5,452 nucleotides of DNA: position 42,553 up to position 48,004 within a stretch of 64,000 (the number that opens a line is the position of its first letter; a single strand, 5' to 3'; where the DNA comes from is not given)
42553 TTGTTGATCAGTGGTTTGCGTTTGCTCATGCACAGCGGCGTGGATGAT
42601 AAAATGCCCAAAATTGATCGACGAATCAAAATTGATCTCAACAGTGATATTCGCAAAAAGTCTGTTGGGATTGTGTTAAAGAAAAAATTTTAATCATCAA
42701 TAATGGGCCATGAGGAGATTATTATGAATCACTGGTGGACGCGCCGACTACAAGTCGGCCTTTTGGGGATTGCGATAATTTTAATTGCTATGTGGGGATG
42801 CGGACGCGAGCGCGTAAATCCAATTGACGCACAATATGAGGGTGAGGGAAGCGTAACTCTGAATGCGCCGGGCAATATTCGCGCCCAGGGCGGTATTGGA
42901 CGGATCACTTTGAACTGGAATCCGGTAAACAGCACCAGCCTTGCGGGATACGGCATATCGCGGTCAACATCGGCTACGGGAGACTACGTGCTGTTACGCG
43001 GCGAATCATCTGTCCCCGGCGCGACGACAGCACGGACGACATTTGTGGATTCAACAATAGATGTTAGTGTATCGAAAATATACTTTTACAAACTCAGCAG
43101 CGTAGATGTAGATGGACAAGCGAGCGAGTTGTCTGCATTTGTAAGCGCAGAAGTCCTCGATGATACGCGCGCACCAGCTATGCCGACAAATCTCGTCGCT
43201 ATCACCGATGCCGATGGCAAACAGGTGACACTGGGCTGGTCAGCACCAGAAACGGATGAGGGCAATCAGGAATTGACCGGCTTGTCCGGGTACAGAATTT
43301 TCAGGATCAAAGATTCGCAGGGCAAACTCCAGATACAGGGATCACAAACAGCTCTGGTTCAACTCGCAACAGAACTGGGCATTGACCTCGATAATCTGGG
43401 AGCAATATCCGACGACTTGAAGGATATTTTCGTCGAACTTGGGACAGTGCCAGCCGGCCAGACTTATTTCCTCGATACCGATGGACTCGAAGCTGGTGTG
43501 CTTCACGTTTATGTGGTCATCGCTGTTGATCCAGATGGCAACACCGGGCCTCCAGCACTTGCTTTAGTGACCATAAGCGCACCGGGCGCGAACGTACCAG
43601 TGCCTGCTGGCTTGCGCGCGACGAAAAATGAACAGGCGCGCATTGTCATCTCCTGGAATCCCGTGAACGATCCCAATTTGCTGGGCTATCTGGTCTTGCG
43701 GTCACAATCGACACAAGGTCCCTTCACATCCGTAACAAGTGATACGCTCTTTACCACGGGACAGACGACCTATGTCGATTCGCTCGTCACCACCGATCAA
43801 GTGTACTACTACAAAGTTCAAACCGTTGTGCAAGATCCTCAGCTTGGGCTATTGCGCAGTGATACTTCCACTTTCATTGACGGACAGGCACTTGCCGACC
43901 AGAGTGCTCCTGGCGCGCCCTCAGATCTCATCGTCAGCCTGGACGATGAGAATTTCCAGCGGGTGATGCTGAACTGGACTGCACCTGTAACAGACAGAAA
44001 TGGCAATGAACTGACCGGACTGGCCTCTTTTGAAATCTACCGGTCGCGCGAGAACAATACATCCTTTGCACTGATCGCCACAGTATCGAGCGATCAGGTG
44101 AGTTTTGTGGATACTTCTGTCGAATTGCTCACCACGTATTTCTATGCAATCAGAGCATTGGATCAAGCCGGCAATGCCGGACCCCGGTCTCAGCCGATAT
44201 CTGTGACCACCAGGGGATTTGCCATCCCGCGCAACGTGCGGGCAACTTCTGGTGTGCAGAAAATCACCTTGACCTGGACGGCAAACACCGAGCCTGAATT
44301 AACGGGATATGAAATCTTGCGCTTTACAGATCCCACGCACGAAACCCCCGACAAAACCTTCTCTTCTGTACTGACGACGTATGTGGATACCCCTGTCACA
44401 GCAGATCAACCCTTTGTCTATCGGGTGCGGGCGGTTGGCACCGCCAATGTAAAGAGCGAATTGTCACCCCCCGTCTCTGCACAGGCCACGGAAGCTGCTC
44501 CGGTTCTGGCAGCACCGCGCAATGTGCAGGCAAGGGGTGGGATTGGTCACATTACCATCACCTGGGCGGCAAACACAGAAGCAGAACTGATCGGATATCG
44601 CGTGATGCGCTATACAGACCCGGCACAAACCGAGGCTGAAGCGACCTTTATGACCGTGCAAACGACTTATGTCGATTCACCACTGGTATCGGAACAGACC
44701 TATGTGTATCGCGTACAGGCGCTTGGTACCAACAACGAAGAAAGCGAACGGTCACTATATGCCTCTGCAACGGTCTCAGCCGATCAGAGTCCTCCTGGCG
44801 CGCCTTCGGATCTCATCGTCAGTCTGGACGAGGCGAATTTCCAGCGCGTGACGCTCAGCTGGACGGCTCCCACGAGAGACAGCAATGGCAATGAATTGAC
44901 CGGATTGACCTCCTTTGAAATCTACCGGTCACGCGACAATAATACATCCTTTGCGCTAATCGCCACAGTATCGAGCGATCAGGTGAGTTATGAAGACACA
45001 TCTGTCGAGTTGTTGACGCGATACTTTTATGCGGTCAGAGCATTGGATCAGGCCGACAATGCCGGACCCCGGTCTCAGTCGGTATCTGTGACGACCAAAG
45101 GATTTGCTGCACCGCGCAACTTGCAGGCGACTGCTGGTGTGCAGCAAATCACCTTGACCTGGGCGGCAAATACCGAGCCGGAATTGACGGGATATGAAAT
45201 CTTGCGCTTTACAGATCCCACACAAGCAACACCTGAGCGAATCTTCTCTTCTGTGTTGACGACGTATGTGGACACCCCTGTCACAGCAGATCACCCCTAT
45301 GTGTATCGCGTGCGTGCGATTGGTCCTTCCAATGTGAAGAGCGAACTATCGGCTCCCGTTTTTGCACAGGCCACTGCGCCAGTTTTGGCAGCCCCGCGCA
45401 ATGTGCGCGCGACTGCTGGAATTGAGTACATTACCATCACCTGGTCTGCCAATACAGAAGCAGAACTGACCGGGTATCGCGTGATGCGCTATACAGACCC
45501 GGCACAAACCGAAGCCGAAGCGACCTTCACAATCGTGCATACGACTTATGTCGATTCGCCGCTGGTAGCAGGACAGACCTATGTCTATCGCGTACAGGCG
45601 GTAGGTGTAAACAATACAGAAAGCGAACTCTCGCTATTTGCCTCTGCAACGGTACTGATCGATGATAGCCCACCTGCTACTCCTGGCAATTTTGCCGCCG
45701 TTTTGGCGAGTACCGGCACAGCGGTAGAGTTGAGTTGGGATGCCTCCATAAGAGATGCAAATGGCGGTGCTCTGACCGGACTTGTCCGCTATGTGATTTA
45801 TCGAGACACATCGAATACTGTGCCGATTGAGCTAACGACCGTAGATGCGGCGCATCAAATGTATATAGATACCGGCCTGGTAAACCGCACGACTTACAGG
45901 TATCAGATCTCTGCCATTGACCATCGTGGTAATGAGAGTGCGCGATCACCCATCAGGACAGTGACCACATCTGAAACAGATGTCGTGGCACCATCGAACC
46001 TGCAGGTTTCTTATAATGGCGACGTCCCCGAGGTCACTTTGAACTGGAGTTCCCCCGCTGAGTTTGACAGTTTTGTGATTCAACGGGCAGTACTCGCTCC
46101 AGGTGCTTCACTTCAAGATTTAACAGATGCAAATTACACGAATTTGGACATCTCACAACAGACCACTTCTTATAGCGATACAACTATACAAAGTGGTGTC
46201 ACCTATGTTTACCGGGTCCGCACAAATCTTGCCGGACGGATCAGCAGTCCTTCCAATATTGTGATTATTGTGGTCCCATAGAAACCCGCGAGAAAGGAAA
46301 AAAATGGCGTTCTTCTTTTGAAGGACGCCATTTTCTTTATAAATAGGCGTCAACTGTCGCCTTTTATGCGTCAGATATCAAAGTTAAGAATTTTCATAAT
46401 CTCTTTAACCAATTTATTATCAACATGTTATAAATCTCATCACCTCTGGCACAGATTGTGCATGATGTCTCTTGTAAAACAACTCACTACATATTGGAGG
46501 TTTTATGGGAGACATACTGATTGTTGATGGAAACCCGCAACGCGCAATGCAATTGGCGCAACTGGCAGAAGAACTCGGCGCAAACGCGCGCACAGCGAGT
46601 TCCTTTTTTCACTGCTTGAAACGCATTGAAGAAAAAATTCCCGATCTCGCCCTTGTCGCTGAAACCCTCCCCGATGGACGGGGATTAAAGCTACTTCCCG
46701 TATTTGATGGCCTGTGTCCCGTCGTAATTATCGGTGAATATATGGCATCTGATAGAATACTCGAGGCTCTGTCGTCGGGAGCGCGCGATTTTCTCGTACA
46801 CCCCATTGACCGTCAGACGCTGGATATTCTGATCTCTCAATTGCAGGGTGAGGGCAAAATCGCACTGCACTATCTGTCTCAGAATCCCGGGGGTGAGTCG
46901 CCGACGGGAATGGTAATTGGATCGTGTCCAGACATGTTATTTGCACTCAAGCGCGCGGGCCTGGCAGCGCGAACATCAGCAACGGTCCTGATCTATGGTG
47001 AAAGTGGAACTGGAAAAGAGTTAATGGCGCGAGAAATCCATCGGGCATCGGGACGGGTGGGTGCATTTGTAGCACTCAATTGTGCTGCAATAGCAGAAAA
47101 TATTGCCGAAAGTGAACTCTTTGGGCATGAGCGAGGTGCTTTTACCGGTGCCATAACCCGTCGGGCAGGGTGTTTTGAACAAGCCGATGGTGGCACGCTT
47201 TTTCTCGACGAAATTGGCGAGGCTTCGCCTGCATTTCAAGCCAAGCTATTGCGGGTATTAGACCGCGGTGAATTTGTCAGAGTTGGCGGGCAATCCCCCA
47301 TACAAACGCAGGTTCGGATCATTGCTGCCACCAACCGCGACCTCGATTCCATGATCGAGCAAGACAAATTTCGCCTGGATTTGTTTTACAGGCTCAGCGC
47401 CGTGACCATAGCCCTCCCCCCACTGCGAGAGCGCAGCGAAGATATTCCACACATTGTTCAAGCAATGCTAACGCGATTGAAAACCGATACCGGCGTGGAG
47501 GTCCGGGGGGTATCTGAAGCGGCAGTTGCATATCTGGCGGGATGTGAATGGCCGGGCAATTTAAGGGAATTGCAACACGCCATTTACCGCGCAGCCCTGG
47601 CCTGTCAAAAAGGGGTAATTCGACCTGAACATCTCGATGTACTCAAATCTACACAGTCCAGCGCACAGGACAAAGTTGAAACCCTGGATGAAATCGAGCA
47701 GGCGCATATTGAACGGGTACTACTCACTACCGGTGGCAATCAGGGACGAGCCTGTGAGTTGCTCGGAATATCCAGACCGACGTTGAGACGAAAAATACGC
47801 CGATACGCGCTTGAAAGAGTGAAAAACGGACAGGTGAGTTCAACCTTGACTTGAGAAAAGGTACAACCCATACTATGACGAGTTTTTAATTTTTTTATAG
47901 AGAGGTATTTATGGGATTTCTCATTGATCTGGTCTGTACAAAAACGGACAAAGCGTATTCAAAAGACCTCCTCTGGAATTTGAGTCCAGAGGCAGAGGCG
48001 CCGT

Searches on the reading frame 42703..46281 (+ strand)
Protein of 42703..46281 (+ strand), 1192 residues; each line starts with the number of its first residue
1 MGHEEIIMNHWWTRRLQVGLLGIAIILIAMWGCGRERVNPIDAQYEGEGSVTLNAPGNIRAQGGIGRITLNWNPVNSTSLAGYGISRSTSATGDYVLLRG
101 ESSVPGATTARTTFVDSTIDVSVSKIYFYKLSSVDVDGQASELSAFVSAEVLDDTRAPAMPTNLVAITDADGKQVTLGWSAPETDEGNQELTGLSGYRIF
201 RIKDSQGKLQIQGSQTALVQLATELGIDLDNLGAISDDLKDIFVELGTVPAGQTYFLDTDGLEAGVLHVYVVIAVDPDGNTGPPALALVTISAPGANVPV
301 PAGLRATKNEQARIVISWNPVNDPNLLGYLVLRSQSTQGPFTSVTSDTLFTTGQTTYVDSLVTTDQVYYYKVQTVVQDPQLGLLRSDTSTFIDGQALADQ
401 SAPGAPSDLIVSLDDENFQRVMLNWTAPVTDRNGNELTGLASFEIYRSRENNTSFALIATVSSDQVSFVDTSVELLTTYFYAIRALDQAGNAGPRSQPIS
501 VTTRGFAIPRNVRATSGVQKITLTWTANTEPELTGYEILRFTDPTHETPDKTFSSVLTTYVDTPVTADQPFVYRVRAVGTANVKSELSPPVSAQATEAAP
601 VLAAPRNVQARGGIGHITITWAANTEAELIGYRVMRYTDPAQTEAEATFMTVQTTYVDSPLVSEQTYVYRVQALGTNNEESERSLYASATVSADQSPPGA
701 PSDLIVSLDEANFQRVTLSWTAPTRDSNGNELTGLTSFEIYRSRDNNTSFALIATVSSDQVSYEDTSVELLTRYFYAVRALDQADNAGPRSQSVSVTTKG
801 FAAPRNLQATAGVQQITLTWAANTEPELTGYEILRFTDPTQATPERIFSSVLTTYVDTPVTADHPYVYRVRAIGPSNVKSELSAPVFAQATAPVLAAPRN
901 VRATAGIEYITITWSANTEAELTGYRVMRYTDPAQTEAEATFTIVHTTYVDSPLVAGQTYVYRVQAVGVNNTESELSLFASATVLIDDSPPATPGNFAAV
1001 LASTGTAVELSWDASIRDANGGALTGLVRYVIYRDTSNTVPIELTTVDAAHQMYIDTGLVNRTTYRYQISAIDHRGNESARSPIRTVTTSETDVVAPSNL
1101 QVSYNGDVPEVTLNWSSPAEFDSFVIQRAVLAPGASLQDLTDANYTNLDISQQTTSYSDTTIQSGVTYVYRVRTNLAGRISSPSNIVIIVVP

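Call 57: search_protein_families(library=pfam, proteins=[window:42703-46281:+], max_evalue=0.001)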
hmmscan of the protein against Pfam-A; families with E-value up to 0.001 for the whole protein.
window:42703-46281:+ (1192 aa): 4 families
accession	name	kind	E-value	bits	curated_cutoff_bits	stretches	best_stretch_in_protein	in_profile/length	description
PF00041.27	fn3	-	1.4e-43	147.4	25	2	897-970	2-72/84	Fibronectin type III domain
PF25788.1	Ig_Rha78A_N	-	3.4e-16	59.8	27.4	0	714-798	18-101/105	Rha78A-like, N-terminal immunoglobulin domain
PF16389.11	DUF4998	-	3.8e-06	27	29.1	0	806-944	25-167/199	Domain of unknown function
PF21200.3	Glyco_hydro_39_C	-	7e-06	26.7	27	0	844-874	43-73/89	Alpha-L-iduronidase C-terminal domain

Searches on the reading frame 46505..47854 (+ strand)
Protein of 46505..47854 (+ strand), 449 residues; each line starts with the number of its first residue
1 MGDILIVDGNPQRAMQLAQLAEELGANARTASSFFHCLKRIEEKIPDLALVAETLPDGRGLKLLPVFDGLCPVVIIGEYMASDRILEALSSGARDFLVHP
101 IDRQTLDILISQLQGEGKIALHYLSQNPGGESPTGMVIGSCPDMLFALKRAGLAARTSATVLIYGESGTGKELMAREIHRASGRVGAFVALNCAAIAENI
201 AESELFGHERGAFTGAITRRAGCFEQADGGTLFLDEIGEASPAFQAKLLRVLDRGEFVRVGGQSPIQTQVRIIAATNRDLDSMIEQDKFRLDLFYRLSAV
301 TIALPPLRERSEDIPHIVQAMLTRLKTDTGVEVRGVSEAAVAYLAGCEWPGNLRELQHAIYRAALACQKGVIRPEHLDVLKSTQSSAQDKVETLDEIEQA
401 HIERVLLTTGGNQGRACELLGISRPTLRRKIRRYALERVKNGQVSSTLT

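Call 57: search_protein_families(library=pfam, proteins=[window:46505-47854:+], max_evalue=0.001)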
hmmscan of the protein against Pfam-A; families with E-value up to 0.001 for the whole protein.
window:46505-47854:+ (449 aa): 11 families
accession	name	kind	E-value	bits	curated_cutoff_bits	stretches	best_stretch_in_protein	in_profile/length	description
PF00158.32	Sigma54_activat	-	1.1e-64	217.5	20.2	1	138-302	2-167/168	Sigma-54 interaction domain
PF25601.1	AAA_lid_14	-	3.1e-20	72.2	27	1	308-387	1-80/87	AAA+ ATPase lid domain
PF14532.12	Sigma54_activ_2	-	3.7e-18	66.5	25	1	153-307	16-138/138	Sigma-54 interaction domain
PF02954.25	HTH_8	-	8.9e-15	54.6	22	1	393-434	1-42/42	Bacterial regulatory protein, Fis family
PF00072.30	Response_reg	-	1.5e-10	41.7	30.2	1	4-107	1-107/111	Response regulator receiver domain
PF07728.20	AAA_5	-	2.7e-10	40.8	22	1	161-278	2-123/139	AAA domain (dynein-related subfamily)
PF00004.35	AAA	-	1.6e-07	32.3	21.2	1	161-288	1-119/131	ATPase family associated with various cellular activities (AAA)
PF07724.20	AAA_2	-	8.3e-06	26.4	27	1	158-288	3-135/166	AAA domain (Cdc48 subfamily)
PF13191.12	AAA_16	-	0.00019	22.4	32.6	1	157-253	23-103/167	AAA ATPase domain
PF13518.12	HTH_28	-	0.0005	20.6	25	0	409-435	11-37/52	Helix-turn-helix domain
PF13384.12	HTH_23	-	0.00065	19.9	24.6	0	410-435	17-42/50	Homeodomain-like domain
